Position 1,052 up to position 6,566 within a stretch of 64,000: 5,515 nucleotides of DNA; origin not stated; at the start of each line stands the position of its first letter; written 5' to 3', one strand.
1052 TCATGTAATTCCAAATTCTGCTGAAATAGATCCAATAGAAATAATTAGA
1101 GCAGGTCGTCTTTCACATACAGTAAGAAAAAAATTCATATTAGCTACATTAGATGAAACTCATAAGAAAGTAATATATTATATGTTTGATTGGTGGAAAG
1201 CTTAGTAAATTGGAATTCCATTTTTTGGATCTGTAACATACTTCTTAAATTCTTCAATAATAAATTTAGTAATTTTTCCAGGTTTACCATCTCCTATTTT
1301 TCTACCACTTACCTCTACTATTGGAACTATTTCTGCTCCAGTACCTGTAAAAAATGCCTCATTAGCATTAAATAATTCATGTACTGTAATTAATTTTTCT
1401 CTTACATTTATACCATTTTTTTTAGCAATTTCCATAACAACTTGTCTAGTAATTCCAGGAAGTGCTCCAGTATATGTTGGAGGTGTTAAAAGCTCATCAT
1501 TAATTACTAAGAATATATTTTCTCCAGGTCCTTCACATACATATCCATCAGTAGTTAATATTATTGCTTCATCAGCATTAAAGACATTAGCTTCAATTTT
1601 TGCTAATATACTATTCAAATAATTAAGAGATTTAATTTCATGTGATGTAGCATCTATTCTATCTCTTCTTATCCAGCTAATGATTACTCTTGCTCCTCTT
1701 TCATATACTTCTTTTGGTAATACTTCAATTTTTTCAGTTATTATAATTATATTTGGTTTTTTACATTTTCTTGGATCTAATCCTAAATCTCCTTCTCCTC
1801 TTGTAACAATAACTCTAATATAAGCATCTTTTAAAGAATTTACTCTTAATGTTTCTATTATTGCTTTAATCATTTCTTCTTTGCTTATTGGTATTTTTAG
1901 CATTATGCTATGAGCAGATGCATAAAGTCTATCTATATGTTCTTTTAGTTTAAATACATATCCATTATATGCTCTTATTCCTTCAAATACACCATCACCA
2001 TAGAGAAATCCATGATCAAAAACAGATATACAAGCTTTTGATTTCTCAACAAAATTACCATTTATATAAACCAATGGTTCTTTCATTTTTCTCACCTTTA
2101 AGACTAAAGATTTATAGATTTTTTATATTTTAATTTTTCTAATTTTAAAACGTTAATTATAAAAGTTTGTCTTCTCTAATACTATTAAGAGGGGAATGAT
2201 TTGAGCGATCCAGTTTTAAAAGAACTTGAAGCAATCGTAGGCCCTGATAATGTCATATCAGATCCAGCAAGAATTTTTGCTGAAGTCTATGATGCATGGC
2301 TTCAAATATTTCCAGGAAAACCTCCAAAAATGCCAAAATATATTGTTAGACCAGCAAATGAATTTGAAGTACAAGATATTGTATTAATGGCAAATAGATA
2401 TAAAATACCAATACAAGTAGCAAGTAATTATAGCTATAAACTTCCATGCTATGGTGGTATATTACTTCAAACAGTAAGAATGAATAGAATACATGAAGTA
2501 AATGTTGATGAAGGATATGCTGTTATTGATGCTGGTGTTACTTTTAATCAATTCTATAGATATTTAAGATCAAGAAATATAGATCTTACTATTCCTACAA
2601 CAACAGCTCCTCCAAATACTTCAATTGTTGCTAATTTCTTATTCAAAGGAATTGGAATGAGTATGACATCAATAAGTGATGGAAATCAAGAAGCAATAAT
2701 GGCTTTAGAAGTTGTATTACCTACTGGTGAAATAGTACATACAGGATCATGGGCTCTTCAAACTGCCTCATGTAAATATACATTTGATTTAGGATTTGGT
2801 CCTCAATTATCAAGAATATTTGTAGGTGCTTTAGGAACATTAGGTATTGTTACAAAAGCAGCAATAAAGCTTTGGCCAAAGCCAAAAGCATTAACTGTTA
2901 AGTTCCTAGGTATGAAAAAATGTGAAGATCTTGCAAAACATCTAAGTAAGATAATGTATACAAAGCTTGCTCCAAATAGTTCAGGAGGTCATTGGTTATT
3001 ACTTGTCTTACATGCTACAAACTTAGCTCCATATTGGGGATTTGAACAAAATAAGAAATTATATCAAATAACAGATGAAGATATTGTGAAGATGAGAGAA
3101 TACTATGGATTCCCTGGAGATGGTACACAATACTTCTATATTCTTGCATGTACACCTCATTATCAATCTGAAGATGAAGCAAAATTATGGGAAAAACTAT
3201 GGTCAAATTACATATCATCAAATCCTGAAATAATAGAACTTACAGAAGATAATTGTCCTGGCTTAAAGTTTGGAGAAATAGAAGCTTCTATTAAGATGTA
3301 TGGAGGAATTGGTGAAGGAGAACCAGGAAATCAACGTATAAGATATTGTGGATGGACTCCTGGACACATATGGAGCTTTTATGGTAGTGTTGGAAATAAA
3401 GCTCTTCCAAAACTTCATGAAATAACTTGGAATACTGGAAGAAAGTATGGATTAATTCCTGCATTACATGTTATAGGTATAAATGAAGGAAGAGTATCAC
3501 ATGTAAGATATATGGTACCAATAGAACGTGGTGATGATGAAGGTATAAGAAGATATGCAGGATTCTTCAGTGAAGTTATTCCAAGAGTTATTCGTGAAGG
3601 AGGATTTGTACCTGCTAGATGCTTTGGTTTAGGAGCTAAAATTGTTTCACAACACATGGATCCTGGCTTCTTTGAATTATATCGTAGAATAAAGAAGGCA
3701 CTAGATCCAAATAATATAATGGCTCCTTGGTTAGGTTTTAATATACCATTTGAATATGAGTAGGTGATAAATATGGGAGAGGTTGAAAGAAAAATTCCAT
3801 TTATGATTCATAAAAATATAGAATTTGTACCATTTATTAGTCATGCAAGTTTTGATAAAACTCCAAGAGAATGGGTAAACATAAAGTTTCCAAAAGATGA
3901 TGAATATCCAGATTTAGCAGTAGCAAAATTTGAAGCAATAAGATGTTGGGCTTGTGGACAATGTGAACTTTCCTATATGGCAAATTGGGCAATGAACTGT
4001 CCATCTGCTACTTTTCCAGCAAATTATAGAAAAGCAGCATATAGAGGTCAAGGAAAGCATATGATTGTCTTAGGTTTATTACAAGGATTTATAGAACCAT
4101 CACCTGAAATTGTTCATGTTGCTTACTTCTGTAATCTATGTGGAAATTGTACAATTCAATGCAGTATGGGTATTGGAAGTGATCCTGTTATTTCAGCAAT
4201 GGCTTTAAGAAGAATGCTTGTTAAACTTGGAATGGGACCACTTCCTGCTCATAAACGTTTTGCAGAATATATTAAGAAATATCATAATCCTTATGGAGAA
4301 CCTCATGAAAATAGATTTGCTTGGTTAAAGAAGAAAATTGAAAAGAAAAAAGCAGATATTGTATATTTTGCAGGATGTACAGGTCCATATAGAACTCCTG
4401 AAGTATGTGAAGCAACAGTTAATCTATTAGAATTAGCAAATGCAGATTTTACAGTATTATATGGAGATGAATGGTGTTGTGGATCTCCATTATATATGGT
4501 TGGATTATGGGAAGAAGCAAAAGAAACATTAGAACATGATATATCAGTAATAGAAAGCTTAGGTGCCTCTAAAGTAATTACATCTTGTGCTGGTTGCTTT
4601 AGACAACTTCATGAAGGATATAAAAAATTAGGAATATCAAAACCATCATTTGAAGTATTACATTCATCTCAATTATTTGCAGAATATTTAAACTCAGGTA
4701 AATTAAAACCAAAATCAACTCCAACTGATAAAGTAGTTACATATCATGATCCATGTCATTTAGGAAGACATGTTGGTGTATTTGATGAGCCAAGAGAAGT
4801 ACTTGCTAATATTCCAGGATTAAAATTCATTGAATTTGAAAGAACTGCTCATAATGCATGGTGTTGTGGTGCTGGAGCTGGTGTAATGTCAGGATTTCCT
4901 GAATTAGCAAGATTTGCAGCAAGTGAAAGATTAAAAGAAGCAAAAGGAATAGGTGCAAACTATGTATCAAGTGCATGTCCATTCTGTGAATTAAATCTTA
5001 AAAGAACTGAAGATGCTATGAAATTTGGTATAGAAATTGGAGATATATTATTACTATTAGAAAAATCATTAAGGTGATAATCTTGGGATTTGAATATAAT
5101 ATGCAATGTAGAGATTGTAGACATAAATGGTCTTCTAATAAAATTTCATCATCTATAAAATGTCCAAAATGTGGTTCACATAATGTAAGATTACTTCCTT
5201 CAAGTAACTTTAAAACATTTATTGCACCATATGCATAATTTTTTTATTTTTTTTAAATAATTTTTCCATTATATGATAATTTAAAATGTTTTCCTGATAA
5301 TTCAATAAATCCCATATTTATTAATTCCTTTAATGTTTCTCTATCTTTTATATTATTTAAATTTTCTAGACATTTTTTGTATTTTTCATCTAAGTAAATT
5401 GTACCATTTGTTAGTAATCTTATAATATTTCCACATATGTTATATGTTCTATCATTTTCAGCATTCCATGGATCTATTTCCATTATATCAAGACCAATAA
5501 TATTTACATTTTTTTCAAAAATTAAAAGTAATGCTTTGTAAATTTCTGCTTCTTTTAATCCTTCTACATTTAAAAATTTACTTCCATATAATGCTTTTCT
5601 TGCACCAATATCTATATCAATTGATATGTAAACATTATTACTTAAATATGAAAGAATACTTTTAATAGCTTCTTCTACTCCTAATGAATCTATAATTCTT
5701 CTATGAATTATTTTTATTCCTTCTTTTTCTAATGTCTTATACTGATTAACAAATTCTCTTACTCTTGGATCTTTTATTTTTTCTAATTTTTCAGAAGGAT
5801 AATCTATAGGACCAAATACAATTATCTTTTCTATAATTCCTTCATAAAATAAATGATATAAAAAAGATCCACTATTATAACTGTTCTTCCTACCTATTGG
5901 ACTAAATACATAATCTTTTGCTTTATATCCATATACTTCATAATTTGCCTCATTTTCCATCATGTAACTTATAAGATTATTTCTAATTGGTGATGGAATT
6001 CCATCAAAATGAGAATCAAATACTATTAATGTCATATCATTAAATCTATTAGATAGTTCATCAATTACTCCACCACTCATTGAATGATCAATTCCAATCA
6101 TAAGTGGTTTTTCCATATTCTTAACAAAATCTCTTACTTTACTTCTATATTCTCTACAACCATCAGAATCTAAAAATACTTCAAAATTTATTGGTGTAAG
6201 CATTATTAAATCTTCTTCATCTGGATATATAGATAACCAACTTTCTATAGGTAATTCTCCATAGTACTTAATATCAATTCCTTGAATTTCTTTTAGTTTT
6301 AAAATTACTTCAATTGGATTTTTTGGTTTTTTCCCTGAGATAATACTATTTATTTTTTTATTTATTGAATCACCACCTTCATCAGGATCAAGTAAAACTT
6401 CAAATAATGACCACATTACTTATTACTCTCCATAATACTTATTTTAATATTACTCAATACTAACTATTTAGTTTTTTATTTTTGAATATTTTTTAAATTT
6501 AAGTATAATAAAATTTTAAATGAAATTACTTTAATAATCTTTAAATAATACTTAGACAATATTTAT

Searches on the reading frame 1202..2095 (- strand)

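Call 71: search_protein_families(library=ncbifam, proteins=[window:1202-2095:-], max_evalue=0.0001)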
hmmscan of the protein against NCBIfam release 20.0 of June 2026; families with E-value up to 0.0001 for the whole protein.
window:1202-2095:- (297 aa): 22 families
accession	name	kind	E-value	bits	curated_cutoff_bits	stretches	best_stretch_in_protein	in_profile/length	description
NF006185.0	PRK08320.1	subfamily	5.5e-131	436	363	1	7-289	3-285/292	branched-chain amino acid aminotransferase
NF009126.0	PRK12479.1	equivalog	3.5e-115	384.3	518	1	4-288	1-285/299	branched-chain-amino-acid transaminase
TIGR01122.1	ilvE_I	equivalog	9.7e-99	330.3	245.55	1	10-289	1-286/298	branched-chain-amino-acid transaminase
NF005146.0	PRK06606.1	equivalog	1.6e-83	280.2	279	1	4-289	4-294/307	branched-chain amino acid transaminase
NF005209.0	PRK06680.1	subfamily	5.6e-64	215.8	320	1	7-286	3-280/286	D-amino-acid transaminase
NF005800.0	PRK07650.1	equivalog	5.7e-64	216.1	308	1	8-288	2-277/290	aminodeoxychorismate lyase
TIGR01121.1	D_amino_aminoT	equivalog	4.3e-63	213.1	277.45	1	9-287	2-275/276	D-amino-acid transaminase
NF005726.0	PRK07544.1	equivalog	6.2e-56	189.7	396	1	6-289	10-290/295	branched-chain amino acid aminotransferase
NF009066.0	PRK12400.1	equivalog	8.6e-42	143.5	538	1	17-288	17-283/290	D-amino-acid transaminase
TIGR03461.1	pabC_Proteo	equivalog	5.2e-40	137.3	176.85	1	18-264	5-247/262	aminodeoxychorismate lyase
NF004761.0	PRK06092.1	equivalog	1.2e-39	136.2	260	1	10-265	3-250/268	aminodeoxychorismate lyase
NF005888.0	PRK07849.1-3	equivalog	2.4e-36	125.2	273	1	13-267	19-274/298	aminodeoxychorismate lyase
NF009896.0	PRK13356.1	equivalog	4.5e-34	117.9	262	1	3-272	4-271/287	branched-chain amino acid aminotransferase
NF009897.0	PRK13357.1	equivalog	5e-25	88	307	1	25-282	59-338/358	branched-chain amino acid aminotransferase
TIGR01123.1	ilvE_II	equivalog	4.2e-23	81.8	250.05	1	28-282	19-294/313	branched-chain-amino-acid transaminase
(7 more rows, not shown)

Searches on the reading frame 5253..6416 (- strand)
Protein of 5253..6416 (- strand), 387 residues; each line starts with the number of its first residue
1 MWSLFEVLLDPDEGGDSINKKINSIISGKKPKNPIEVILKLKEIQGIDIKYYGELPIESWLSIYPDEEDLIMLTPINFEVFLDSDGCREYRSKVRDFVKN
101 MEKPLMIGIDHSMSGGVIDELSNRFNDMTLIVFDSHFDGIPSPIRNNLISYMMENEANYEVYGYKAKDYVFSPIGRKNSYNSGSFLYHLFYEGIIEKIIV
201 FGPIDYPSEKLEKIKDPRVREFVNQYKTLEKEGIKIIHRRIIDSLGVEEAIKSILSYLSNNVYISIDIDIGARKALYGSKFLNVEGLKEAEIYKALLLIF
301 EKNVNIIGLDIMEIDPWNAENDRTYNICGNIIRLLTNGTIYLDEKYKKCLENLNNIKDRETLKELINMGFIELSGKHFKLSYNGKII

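Call 3: search_protein_families(library=pfam, proteins=[window:5253-6416:-], max_evalue=0.01)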
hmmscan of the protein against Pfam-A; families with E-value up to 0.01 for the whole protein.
window:5253-6416:- (387 aa): 1 family
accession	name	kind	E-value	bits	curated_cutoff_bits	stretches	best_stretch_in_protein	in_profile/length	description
PF00491.26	Arginase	-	3.1e-22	79.8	22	1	69-333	52-275/280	Arginase family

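Call 4: search_protein_families(library=ncbifam, proteins=[window:5253-6416:-], max_evalue=0.01)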
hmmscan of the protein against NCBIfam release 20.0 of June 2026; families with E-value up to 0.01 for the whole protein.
window:5253-6416:- (387 aa): 5 families
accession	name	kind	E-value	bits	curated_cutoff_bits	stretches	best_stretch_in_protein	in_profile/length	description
TIGR01230.1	agmatinase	equivalog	8.8e-17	61.6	174.3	2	227-333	170-270/275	agmatinase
TIGR01229.1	rocF_arginase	equivalog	2.7e-09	36.8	227.6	1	227-337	183-296/300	arginase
NF002564.0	PRK02190.1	subfamily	1.3e-08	34.4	302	1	227-322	190-284/307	agmatinase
TIGR01227.1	hutG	equivalog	3e-08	33.3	229.15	1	228-333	197-303/307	formimidoylglutamase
NF010347.0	PRK13775.1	equivalog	0.0077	15.5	381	0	232-336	219-324/331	formimidoylglutamase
